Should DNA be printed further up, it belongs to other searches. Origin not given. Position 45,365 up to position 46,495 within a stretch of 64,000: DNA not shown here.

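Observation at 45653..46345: Membrane-anchored stand-alone receiver-like (CheY-fold) protein of unknown function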

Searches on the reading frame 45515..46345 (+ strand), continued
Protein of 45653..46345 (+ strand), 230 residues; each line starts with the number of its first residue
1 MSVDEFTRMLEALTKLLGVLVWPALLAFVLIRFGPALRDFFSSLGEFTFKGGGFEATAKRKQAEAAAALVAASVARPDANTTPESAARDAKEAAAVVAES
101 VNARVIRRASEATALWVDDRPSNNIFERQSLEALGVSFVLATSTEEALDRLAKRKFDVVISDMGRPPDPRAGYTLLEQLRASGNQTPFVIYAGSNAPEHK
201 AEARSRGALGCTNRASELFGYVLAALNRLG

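Call 45: fold_search(model_id=the predicted structure, library=pdb)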
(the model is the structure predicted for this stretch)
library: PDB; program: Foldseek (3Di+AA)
matches with E <= 10: 1593; with E <= 0.001: 242
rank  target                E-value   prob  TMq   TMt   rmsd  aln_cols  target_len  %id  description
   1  6ont                  2.0e-06  1.00  0.48  0.87   1.9       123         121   24  Structure of the Francisella response regulator 1452 receiver domain (released 2020-03-25)
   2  4hnr                  2.7e-06  1.00  0.43  0.76   3.1       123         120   28  High resolution structure of Chemotaxis response regulator CheY4 of Vibrio cholerae (released 2013-10-02)
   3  7m0s_B                4.4e-06  1.00  0.46  0.83   2.1       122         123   23  N-terminal domain of PmrA from Acinetobacter baumannii (released 2021-11-03)
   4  2pkx_A                4.4e-06  1.00  0.46  0.84   2.1       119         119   21  E.coli response regulator PhoP receiver domain (released 2007-05-22)
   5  9of3_D                4.9e-06  1.00  0.44  0.83   2.4       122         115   23  Structure of the Acinetobacter baumannii Response Regulator PmrA Receiver Domain D10N mutation (released 2025-11-26)
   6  9of3_A                7.3e-06  1.00  0.46  0.84   2.2       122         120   23  Structure of the Acinetobacter baumannii Response Regulator PmrA Receiver Domain D10N mutation (released 2025-11-26)
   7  8imw_A                7.7e-06  1.00  0.47  0.83   2.1       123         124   23  Crystal structure of response regulator PmrA receiver domain (released 2024-03-13)
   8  3f7a_B                7.7e-06  1.00  0.45  0.28   2.6       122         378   24  Structure of Orthorhombic crystal form of Pseudomonas aeruginosa RssB (released 2009-11-24)
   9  7w9h_A                7.7e-06  1.00  0.43  0.78   2.6       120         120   28  Crystal structure of the receiver domain of the transcription regulator FleR from Pseudomonas aeruginosa (released 2022-12-14)
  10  9of3_E                8.6e-06  1.00  0.43  0.82   2.4       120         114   22  Structure of the Acinetobacter baumannii Response Regulator PmrA Receiver Domain D10N mutation (released 2025-11-26)
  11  9of6_B                9.7e-06  1.00  0.47  0.84   2.0       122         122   22  Structure of the Acinetobacter baumannii Response Regulator PmrA Receiver Domain I13M Mutation in Active Dimer State (released 2025-11-26)
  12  4uhj_A                9.7e-06  1.00  0.45  0.79   2.1       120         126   25  Crystal structure of the receiver domain of CpxR from E. coli (orthorhombic form) (released 2016-04-13)
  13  9of4_C                1.1e-05  1.00  0.47  0.83   2.0       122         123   23  Structure of the Acinetobacter baumannii Response Regulator PmrA Receiver Domain M12I Mutation (released 2025-11-26)
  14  4qpj_C                1.1e-05  1.00  0.46  0.83   2.2       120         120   22  2.7 Angstrom Structure of a Phosphotransferase in Complex with a Receiver Domain (released 2015-07-15)
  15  7w9h_B                1.1e-05  1.00  0.45  0.80   2.4       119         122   28  Crystal structure of the receiver domain of the transcription regulator FleR from Pseudomonas aeruginosa (released 2022-12-14)
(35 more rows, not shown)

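Call 46: search_protein_families(library=pfam, proteins=[L038:7032-8447:+, L050:1693-4086:+, L064:5208-8759:+, L066:6651-8663:+, L083:5157-8789:+, L054:7368-8513:+, L056:7191-8345:+, L059:7317-8501:+, L045:7542-8522:+, L035:3372-4373:+], max_evalue=0.01)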
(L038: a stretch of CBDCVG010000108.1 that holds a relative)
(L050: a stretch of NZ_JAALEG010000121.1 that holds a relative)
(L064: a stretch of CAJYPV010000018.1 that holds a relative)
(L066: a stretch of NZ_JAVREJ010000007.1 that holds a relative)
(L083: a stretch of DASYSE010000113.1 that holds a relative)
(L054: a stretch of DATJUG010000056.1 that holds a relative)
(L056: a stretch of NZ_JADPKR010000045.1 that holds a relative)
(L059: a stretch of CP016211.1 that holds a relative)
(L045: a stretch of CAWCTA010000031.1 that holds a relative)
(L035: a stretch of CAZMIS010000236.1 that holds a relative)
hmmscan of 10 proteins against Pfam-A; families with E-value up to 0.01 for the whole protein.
L038:7032-8447:+ (471 aa): 2 families
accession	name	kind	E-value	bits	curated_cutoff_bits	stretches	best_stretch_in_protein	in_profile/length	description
PF00656.27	Peptidase_C14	-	8.8e-25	88.2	21.4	1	3-221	2-216/233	Caspase domain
PF00072.30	Response_reg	-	3.2e-09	37.4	30.2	1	354-452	1-97/111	Response regulator receiver domain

L050:1693-4086:+ (797 aa): 4 families
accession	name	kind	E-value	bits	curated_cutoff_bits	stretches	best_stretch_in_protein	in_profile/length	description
PF12770.12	CHAT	-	1.2e-27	97.5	24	1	79-346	7-272/289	CHAT domain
PF13676.11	TIR_2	-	3e-10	41.1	28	1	469-586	2-101/122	TIR domain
PF00072.30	Response_reg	-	5.5e-08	33.4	30.2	1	674-775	1-100/111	Response regulator receiver domain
PF01582.25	TIR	-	0.00082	19.7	21.3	1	501-573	27-97/179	TIR domain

L064:5208-8759:+ (1183 aa): 1 family
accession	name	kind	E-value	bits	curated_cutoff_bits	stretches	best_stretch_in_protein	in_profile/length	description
PF00072.30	Response_reg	-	3.4e-07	30.9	30.2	1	950-1047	1-95/111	Response regulator receiver domain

L066:6651-8663:+ (670 aa): 1 family
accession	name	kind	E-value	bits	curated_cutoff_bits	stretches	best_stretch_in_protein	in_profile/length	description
PF00072.30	Response_reg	-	2.9e-12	47.2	30.2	1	554-663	2-109/111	Response regulator receiver domain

L083:5157-8789:+ (1210 aa): 1 family
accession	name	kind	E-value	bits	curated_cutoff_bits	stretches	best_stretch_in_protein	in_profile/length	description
PF00072.30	Response_reg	-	2.8e-05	24.7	30.2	1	1048-1149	1-94/111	Response regulator receiver domain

L054:7368-8513:+ (381 aa): 3 families
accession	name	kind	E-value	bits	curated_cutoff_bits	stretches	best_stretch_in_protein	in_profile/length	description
PF13676.11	TIR_2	-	1.2e-08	36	28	1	98-178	24-100/122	TIR domain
PF00072.30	Response_reg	-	6e-07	30.1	30.2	1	267-363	1-95/111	Response regulator receiver domain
PF01582.25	TIR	-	7.5e-06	26.3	21.3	1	95-167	26-96/179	TIR domain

L056:7191-8345:+ (384 aa): 3 families
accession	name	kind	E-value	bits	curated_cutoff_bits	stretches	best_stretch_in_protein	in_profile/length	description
PF13676.11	TIR_2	-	9.1e-09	36.3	28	1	92-191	23-108/122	TIR domain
PF00072.30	Response_reg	-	8.5e-07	29.6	30.2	1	270-366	1-95/111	Response regulator receiver domain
PF01582.25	TIR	-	0.0001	22.6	21.3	1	87-167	25-101/179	TIR domain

L059:7317-8501:+ (394 aa): 1 family
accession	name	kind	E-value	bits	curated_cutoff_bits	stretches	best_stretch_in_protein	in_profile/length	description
PF00072.30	Response_reg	-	3.9e-12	46.8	30.2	1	273-374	1-100/111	Response regulator receiver domain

L045:7542-8522:+ (326 aa): 3 families
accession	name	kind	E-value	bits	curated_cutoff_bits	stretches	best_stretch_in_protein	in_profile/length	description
PF13676.11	TIR_2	-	1.6e-08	35.5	28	1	33-122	24-100/122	TIR domain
PF00072.30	Response_reg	-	1.3e-07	32.2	30.2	1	212-308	1-95/111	Response regulator receiver domain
PF01582.25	TIR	-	2.2e-05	24.8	21.3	1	39-109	26-94/179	TIR domain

L035:3372-4373:+ (333 aa): 1 family
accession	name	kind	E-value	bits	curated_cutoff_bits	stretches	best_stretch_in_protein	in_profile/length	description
PF00072.30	Response_reg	-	1.4e-06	28.9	30.2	1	216-313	1-95/111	Response regulator receiver domain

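Call 53: find_related_loci(query=A1, collection=viral_contigs, flank=8000)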
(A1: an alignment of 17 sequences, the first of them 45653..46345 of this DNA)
Query A1 (230 aa) in viral_contigs; peptide patterns used: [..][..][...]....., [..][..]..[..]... (x = any residue, [..] = any of these).
36 stretches matched a pattern; 1 encode a relative of the query (tblastn E <= 1e-3); 1 distinct loci.
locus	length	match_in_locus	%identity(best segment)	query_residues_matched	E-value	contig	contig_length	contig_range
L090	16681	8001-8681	75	1-227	2e-112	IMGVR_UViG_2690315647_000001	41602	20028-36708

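Call 57: search_protein_families(library=pfam, alignment_id=A3, max_evalue=0.00001)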
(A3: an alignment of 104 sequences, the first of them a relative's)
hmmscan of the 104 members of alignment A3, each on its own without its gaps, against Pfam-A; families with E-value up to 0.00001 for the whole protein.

A. member 1, L003:7539-7907:+ (122 aa): 0 families

B. families by the number of members that match (of 104 scanned): 109 families (the first 25 are shown)
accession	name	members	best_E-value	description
PF00361.26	Proton_antipo_M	2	5.5e-88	NADH:quinone oxidoreductase/Mrp antiporter, TM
PF00440.29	TetR_N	2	2.2e-19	Bacterial regulatory proteins, tetR family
PF00476.26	DNA_pol_A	1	6.6e-159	DNA polymerase family A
PF01526.23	DDE_Tnp_Tn3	1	2.9e-150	Tn3 transposase DDE domain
PF00393.24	6PGD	1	8.1e-130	6-phosphogluconate dehydrogenase, C-terminal domain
PF01244.27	Peptidase_M19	1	5.6e-109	Membrane dipeptidase (Peptidase family M19)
PF00375.23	SDF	1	1.9e-98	Sodium:dicarboxylate symporter family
PF00208.27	ELFV_dehydrog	1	6.7e-79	Glutamate/Leucine/Phenylalanine/Valine dehydrogenase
PF01266.30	DAO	1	2.7e-78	FAD dependent oxidoreductase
PF02705.21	K_trans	1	3.6e-76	K+ potassium transporter integral membrane domain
PF00206.25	Lyase_1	1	4.1e-74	Lyase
PF07691.17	PA14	1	1.2e-73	PA14 domain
PF03462.23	PCRF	1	2.9e-73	PCRF domain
PF02784.22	Orn_Arg_deC_N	1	2.5e-63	Pyridoxal-dependent decarboxylase, pyridoxal binding domain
PF02812.23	ELFV_dehydrog_N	1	4.3e-59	Glu/Leu/Phe/Val dehydrogenase, dimerisation domain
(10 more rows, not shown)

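Call 72: search_protein_families(library=padloc, proteins=[L054:7368-8513:+, L045:7542-8522:+, L038:7032-8447:+, L050:1693-4086:+, P0242, P0195, P0241, P0198], max_evalue=0.001)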
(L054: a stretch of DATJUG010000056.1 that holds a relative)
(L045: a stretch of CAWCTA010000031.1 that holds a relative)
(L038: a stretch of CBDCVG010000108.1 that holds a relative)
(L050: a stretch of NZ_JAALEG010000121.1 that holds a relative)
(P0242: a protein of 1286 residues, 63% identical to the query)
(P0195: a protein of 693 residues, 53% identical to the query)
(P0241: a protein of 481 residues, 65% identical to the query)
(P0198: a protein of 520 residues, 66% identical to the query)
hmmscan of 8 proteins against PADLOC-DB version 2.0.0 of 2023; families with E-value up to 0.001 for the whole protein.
L054:7368-8513:+ (381 aa): 1 family
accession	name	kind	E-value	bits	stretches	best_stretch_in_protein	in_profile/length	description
PDLC05062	PDC-S66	-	1.8e-06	25.6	1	96-167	173-242/282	-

L045:7542-8522:+ (326 aa): 1 family
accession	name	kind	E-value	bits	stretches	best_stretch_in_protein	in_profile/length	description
PDLC05062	PDC-S66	-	1.3e-06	26.1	1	41-111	174-242/282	-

L038:7032-8447:+ (471 aa): 1 family
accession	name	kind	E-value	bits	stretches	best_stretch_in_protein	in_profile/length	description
PDLC02987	caspase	-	7.5e-22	76.1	1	1-198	1-141/453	-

L050:1693-4086:+ (797 aa): 2 families
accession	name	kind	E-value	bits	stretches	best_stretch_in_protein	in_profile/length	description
PDLC02016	SAVED_CHAT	-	1.5e-16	58.4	1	176-382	109-286/498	-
PDLC05062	PDC-S66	-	5.6e-07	27.3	1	502-573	174-243/282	-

P0242 (1286 aa): 0 families

P0195 (693 aa): 0 families

P0241 (481 aa): 8 families
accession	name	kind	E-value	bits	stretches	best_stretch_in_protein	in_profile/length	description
PDLC02421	Aga_TIR-PNTD1-PNTD2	-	1.1e-16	59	1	330-437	3-102/430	Class I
PDLC02403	Aga_TIR-PNTD1-PNTD2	-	2.1e-15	54.7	1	330-445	2-108/443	Class I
PDLC05062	PDC-S66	-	7.5e-11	40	2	333-373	151-192/282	-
PDLC02012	SAVED5--SAVED_TIR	-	1.3e-10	38.9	1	331-393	14-75/404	-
PDLC03957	bSEFIR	-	0.00013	19.9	1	327-372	35-83/412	-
PDLC00434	ThsB1|ThsB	-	0.00019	18.6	0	46-97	165-216/396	TIR-like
PDLC02416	Aga_REase-TIR-PNTD1-PNTD2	-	0.00035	17.3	1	328-395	153-220/572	Class I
PDLC00420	ThsB1|ThsB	-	0.00086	16.6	0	11-95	4-80/319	TIR-like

P0198 (520 aa): 1 family
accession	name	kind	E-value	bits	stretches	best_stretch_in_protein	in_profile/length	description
PDLC02987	caspase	-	6.9e-15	53.2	1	5-180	5-158/453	-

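Call 77: search_protein_families(library=padloc, alignment_id=A3, max_evalue=0.00001)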
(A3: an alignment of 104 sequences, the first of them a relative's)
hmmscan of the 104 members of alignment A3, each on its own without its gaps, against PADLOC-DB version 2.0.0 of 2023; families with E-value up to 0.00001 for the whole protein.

A. member 1, L003:7539-7907:+ (122 aa): 0 families

B. families by the number of members that match (of 104 scanned): 195 families (the first 25 are shown)
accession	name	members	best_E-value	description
PDLC00662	HmaC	1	0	AAA+ ATPase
PDLC03179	Specificity_I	1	6e-83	Type I specificity subunit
PDLC04388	PDC-M06B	1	7.2e-72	-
PDLC03630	REase_MTase_IIG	1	2.6e-70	Type IIG restriction enzyme-methyltransferase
PDLC04157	HEC-06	1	3.7e-67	-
PDLC04155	HEC-06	1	9.6e-61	-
PDLC04154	HEC-06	1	1.1e-60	-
PDLC03096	Specificity_I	1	1.6e-60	Type I specificity subunit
PDLC03196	Specificity_I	1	5.7e-56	Type I specificity subunit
PDLC03151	Specificity_I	1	6.5e-56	Type I specificity subunit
PDLC03056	Specificity_I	1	5.8e-54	Type I specificity subunit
PDLC02695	Orf5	1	1.2e-51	Orf5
PDLC02693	Orf5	1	8.8e-46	Orf5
PDLC03076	Specificity_I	1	7.9e-45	Type I specificity subunit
PDLC03169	Specificity_I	1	8.2e-45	Type I specificity subunit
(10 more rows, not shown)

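Call 79: search_protein_families(library=padloc, proteins=[L012:1791-4916:-, L016:9417-12521:-, L037:2302-5664:+, L018:3827-6631:-, L046:9965-12511:+, L037:5680-7866:+, L029:3446-5575:+, L042:1316-3340:-, L019:5708-7633:+, L002:8965-10878:-], max_evalue=1e-8)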
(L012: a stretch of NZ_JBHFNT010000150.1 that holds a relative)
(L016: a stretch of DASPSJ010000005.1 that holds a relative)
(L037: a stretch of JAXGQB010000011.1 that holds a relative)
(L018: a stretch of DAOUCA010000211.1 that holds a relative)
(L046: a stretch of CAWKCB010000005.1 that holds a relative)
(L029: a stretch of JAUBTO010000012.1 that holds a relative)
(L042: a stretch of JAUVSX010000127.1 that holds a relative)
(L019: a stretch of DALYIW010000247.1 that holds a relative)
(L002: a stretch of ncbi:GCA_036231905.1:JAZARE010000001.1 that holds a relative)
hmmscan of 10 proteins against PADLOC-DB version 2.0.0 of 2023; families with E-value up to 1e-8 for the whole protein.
L012:1791-4916:- (1041 aa): 0 families

L016:9417-12521:- (1034 aa): 14 families
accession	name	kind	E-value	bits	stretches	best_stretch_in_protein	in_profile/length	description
PDLC03630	REase_MTase_IIG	-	2.6e-70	235.5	1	239-662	272-698/1100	Type IIG restriction enzyme-methyltransferase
PDLC03625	REase_MTase_IIG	-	3.6e-32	109.1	1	313-658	385-715/1109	Type IIG restriction enzyme-methyltransferase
PDLC03580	REase_II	-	2.4e-26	89.9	1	256-602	293-641/1112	Type II restriction enzyme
PDLC04134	mad2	-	1.5e-18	64.9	1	302-507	239-385/492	mads_2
PDLC03338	MTase_II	-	1.4e-16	58.3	1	296-443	93-239/604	Type II methyltransferase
PDLC02529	PglX|PglXI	-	1.2e-12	44.4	1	343-445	213-322/1189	PglX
PDLC03623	REase_MTase_IIG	-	2.2e-12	43.6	1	307-425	277-400/1022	Type IIG restriction enzyme-methyltransferase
PDLC03348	MTase_II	-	3.9e-12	43.5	1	315-447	202-337/727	Type II methyltransferase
PDLC03335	MTase_II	-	2.4e-11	41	0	302-450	49-190/607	Type II methyltransferase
PDLC03627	REase_MTase_IIG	-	5e-11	39.1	0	303-357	319-373/1136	Type IIG restriction enzyme-methyltransferase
PDLC03267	MTase_II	-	9.6e-11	39.3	0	334-372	14-51/539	Type II methyltransferase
PDLC03021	MTase_I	-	4.3e-10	37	1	313-411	142-240/491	Type I methyltransferase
PDLC03598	REase_MTase_IIG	-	8e-10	35.2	0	568-640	474-541/912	Type IIG restriction enzyme-methyltransferase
PDLC02643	DrmMI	-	8.5e-09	31.8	0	572-640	867-931/1347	DrmMI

L037:2302-5664:+ (1120 aa): 2 families
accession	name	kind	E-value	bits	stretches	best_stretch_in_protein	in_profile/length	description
PDLC00662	HmaC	-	0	1150.1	1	166-1118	2-940/941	AAA+ ATPase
PDLC02192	DUF499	-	1.6e-42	143.4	1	208-862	34-634/1022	-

L018:3827-6631:- (934 aa): 0 families

L046:9965-12511:+ (848 aa): 0 families

L037:5680-7866:+ (728 aa): 28 families (the best 25 are shown)
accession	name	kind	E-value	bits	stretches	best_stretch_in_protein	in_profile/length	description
PDLC04157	HEC-06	-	3.7e-67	225.2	1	4-607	11-557/558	-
PDLC04155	HEC-06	-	9.6e-61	203.9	1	5-608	10-561/562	-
PDLC04154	HEC-06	-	1.1e-60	203.9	1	10-608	18-567/569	-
PDLC02695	Orf5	-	1.2e-51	173.8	1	5-602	8-598/601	Orf5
PDLC02693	Orf5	-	8.8e-46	155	1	13-605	6-542/543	Orf5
PDLC02687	Orf5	-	2.2e-44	150.2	1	10-589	12-542/543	Orf5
PDLC02700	Orf5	-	9.9e-41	138.1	1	14-605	10-555/555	Orf5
PDLC02701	Orf5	-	1.3e-34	117.7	1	6-264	9-273/596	Orf5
PDLC02698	Orf5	-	9.4e-28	95.3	2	194-598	207-564/573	Orf5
PDLC02691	Orf5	-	8.9e-24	82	1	16-109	21-105/579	Orf5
PDLC02694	Orf5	-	2.7e-22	77.2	1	14-236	16-244/574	Orf5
PDLC02696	Orf5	-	1.8e-21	74.7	1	17-96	2-73/558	Orf5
PDLC02692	Orf5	-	7.2e-21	72.5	1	15-419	7-379/558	Orf5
PDLC02686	Orf5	-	9.6e-20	68.6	1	8-234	11-236/566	Orf5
PDLC02690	Orf5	-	1.5e-19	68.2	1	13-238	7-214/531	Orf5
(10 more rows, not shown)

L029:3446-5575:+ (709 aa): 0 families

L042:1316-3340:- (674 aa): 0 families

L019:5708-7633:+ (641 aa): 0 families

L002:8965-10878:- (637 aa): 0 families

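Call 80: search_dna_similar(query=window:45653-46345:+, collection=plasmids, mode=protein, max_evalue=1e-10, max_rows=25)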
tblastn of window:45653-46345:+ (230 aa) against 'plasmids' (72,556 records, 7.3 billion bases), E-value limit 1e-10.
Records with a match: 3; places in all: 3; records where one place covers at least 80% of the query: 0.
Best place of each record, by identity: <60% 3.
By first word of the organism name: Rhizobium 2; Escherichia 1.
By predicted mobility (MOB-suite, as given by PLSDB): conjugative 2; non-mobilizable 1.
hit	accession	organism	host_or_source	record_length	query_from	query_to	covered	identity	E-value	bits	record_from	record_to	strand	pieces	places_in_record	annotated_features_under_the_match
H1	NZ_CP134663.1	Escherichia coli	Larus michahellis,bacteria,cloaca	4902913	115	226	49%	58.9%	3e-36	142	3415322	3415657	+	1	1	none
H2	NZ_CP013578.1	Rhizobium phaseoli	Phaseolus vulgaris,Whole ...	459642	115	225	48%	42.6%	7e-15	80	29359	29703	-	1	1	SAV_2336 N-terminal domain-related protein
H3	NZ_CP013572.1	Rhizobium phaseoli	Phaseolus vulgaris,Whole ...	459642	115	225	48%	42.6%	7e-15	80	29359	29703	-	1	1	SAV_2336 N-terminal domain-related protein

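Call 81: search_dna_similar(query=window:45653-46345:+, collection=phages, mode=protein, max_evalue=1e-10, max_rows=15)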
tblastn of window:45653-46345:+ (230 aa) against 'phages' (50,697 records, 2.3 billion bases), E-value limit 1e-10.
No match.

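Call 82: get_annotated_region(hit=H1, flank=8000)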
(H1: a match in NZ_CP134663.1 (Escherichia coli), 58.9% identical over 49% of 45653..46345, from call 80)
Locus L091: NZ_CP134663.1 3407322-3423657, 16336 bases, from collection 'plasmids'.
description: Escherichia coli strain 64A:C plasmid unnamed1, complete sequence
organism: Escherichia coli (NCBI taxid 562)
taxonomy: Bacteria; Pseudomonadota; Gammaproteobacteria; Enterobacterales; Enterobacteriaceae; Escherichia; Escherichia coli
host: -; source: Larus michahellis,bacteria,cloaca; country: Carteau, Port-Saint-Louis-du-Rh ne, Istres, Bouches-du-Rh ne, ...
typing (MOB-suite, as given by PLSDB): non-mobilizable
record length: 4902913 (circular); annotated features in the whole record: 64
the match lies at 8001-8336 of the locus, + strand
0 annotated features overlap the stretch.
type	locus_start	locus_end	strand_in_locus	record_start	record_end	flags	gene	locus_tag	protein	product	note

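Call 83: get_annotated_region(hit=H2, flank=8000)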
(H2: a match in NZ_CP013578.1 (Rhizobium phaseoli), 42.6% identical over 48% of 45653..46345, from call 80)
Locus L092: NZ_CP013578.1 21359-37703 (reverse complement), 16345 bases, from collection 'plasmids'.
description: Rhizobium phaseoli strain N671 plasmid pRphaN671d, complete sequence
organism: Rhizobium phaseoli (NCBI taxid 396)
taxonomy: Bacteria; Pseudomonadota; Alphaproteobacteria; Hyphomicrobiales; Rhizobiaceae; Rhizobium; Rhizobium phaseoli
host: -; source: Phaseolus vulgaris,Whole organism,Legume-root nodule,legume-root nodule; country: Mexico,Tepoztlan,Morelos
typing (MOB-suite, as given by PLSDB): conjugative; replicon rep_cluster_119,rep_cluster_287; relaxase MOBQ; mating-pair formation MPF_T
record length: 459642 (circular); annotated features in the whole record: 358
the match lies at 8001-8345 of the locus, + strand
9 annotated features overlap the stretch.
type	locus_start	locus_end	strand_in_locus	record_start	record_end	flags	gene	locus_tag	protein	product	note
CDS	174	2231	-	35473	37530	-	-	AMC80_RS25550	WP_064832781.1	DNA/RNA non-specific endonuclease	-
CDS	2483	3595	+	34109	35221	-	-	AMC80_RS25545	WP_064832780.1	trypsin-like peptidase domain-containing protein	-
CDS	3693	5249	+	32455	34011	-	-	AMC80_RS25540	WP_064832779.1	hypothetical protein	-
CDS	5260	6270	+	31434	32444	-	-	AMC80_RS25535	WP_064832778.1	MoxR family ATPase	-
CDS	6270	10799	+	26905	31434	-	-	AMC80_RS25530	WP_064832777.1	SAV_2336 N-terminal domain-related protein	-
CDS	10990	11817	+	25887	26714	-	-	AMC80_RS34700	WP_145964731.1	hypothetical protein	-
CDS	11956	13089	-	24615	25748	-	-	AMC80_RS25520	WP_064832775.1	DUF2235 domain-containing protein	-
CDS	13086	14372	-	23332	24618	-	-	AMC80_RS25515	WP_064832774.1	hypothetical protein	-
CDS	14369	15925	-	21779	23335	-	-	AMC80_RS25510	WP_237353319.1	hypothetical protein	-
